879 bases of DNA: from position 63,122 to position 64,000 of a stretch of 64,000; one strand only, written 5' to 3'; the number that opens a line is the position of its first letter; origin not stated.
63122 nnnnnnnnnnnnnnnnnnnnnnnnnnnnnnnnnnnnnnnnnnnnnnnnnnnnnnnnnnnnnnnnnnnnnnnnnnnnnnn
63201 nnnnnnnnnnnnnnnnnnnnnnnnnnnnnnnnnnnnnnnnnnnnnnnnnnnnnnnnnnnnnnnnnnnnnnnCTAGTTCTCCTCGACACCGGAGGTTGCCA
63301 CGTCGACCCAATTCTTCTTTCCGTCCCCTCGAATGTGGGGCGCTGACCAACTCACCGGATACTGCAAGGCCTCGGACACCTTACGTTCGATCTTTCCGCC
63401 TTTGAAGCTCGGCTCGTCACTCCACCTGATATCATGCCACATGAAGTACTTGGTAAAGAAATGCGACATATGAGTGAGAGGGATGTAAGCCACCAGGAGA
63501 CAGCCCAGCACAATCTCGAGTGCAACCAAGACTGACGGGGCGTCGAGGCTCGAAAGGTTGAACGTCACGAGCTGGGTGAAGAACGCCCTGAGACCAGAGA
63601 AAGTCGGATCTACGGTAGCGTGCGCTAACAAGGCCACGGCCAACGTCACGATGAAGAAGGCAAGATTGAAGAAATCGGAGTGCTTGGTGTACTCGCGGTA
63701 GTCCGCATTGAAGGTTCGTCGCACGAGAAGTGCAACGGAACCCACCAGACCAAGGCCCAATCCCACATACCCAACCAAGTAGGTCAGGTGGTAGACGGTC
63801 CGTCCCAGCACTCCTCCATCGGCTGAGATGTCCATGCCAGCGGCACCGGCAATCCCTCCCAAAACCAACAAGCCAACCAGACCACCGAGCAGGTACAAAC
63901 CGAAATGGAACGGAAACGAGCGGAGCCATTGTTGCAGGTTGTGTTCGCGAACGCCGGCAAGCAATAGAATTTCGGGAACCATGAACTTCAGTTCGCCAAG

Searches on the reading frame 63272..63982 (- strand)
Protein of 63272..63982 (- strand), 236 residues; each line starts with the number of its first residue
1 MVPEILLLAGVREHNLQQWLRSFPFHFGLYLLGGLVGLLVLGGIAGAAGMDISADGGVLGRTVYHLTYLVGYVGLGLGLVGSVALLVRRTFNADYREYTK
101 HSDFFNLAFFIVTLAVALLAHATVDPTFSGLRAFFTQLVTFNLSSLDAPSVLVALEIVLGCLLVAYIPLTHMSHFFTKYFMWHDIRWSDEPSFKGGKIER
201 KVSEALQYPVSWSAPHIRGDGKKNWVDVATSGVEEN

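Call 67: search_protein_families(library=pfam, proteins=[window:63272-63982:-], max_evalue=0.0001)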
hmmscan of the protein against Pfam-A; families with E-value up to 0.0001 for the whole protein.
window:63272-63982:- (236 aa): 1 family
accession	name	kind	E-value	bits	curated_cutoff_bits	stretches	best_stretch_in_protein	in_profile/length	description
PF02665.19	Nitrate_red_gam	-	1.9e-08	34.6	22.9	1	22-177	48-201/217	Nitrate reductase gamma subunit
